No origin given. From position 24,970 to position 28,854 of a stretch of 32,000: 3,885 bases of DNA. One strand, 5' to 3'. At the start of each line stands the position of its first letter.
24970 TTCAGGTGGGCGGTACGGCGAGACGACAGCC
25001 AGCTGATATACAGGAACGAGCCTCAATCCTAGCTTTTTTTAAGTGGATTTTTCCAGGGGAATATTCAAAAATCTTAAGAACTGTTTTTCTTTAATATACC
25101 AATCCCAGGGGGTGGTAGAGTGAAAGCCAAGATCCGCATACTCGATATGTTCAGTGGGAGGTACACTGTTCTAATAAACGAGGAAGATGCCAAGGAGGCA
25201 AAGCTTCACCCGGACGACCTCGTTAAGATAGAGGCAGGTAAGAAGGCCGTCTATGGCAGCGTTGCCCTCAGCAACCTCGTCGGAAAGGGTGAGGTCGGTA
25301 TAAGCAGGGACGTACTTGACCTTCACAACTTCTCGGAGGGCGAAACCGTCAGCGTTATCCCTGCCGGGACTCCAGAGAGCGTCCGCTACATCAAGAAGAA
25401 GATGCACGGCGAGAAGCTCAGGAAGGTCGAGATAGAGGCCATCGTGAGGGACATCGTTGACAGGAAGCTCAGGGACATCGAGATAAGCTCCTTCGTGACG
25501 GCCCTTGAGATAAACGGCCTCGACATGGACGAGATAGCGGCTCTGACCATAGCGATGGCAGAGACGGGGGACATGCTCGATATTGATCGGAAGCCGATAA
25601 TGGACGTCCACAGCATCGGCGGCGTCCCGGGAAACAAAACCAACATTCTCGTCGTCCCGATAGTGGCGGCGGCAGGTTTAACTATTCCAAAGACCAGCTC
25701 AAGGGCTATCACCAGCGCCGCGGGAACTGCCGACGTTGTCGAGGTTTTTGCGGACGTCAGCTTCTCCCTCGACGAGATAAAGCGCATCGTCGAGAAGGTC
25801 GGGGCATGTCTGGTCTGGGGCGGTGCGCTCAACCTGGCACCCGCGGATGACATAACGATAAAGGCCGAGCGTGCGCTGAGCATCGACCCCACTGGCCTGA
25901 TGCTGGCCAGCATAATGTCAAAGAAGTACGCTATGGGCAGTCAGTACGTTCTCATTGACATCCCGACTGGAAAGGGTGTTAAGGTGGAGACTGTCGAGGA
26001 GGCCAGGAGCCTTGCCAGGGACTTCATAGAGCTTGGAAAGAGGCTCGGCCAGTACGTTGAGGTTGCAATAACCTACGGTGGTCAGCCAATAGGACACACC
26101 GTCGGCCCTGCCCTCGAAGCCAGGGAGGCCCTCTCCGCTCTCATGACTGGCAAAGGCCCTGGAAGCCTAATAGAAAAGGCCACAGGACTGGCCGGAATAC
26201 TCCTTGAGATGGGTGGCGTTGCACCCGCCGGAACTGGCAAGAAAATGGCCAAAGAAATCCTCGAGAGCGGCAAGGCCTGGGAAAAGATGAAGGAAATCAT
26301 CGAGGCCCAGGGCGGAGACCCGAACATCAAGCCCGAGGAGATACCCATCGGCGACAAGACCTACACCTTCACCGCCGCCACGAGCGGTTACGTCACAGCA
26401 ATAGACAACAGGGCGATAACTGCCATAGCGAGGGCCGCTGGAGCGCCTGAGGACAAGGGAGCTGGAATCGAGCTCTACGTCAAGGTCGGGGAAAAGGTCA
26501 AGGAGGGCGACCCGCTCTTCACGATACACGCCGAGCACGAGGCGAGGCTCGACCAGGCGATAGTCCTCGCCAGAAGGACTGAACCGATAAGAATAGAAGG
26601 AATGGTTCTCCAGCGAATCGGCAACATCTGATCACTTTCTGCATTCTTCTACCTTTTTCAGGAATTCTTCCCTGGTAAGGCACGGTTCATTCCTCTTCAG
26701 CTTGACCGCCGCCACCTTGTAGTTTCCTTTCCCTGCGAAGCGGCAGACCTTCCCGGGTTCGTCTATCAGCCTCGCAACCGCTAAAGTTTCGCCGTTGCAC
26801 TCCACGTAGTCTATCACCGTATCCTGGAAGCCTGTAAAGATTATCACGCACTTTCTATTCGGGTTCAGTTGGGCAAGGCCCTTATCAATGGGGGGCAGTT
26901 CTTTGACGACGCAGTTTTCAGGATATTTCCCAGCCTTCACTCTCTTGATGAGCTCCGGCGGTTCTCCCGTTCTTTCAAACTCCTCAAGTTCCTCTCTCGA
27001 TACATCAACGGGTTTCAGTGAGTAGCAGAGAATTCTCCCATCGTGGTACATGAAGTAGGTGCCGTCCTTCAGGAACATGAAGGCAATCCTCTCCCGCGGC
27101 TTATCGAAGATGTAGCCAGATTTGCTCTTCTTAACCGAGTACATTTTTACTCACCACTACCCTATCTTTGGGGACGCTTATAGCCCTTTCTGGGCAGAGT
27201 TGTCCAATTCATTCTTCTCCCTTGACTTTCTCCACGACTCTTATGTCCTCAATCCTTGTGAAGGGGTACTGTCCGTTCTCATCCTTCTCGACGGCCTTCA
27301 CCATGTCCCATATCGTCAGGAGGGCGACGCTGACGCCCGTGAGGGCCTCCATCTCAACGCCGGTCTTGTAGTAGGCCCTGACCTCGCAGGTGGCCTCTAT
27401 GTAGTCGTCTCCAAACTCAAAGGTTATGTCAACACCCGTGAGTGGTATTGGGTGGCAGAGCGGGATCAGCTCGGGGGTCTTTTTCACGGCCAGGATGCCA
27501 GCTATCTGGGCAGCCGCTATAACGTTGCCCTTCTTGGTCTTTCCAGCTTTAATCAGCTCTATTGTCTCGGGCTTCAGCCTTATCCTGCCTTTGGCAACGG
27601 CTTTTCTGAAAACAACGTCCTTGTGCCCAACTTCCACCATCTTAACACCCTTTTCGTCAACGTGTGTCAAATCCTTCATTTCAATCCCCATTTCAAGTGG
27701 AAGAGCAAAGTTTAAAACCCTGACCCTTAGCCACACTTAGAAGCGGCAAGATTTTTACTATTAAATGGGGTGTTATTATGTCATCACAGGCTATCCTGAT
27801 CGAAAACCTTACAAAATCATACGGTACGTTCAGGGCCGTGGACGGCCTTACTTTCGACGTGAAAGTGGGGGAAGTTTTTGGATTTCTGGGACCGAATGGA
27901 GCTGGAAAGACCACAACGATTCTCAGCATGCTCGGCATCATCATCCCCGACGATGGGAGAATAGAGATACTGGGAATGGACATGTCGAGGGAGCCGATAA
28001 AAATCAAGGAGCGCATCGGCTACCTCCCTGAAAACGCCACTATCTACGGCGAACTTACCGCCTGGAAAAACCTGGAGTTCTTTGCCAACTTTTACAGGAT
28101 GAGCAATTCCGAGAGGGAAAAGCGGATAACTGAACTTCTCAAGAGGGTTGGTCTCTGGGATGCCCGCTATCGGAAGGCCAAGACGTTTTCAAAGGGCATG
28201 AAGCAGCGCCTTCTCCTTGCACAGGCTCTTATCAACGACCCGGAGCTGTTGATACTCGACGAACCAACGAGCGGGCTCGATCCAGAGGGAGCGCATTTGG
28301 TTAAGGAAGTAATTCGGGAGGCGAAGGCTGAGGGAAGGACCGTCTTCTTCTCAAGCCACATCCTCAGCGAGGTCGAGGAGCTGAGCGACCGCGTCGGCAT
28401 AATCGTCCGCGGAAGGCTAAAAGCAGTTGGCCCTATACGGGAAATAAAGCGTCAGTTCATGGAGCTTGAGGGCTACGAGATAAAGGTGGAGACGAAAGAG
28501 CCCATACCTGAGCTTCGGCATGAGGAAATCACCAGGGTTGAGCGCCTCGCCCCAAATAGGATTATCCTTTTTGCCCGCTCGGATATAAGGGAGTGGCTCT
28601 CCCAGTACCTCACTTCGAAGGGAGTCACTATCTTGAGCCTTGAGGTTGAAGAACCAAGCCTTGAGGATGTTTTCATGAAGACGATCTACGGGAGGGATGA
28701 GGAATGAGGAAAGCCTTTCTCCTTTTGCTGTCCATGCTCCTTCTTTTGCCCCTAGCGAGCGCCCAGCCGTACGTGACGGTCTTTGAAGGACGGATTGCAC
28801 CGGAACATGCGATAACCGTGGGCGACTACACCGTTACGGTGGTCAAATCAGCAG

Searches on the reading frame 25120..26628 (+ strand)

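Call 80: search_protein_families(library=pfam, proteins=[window:25120-26628:+], max_evalue=0.001)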
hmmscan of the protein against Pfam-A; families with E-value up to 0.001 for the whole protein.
window:25120-26628:+ (503 aa): 4 families
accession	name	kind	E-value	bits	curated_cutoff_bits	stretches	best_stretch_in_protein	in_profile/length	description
PF00591.27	Glycos_transf_3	-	1.4e-17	64.7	27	1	158-386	2-252/253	Glycosyl transferase family, a/b domain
PF02885.22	Glycos_trans_3N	-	1.1e-16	60.7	26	1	89-150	2-63/63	Glycosyl transferase family, helical bundle domain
PF07831.19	PYNP_C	-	1e-15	57.6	27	1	424-487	1-71/75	Pyrimidine nucleoside phosphorylase C-terminal domain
PF10011.15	DUF2254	-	4e-07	29.6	28.8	1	393-485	173-264/368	Predicted membrane protein (DUF2254)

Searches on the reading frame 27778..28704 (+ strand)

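Call 80: search_protein_families(library=pfam, proteins=[window:27778-28704:+], max_evalue=0.001)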
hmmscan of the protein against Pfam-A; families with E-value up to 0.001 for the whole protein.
window:27778-28704:+ (309 aa): 3 families
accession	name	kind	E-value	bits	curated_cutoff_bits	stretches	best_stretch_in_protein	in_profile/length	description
PF00005.33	ABC_tran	-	2.1e-32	113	25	1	22-165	2-137/137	ABC transporter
PF13304.12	AAA_21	-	2.4e-11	44.7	27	1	129-197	230-301/304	AAA domain, putative AbiEii toxin, Type IV TA system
PF13732.12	DrrA1-3_C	-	1.8e-10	41.8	27.4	1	218-302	1-80/81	ATP-binding protein DrrA1-3-like, C-terminal domain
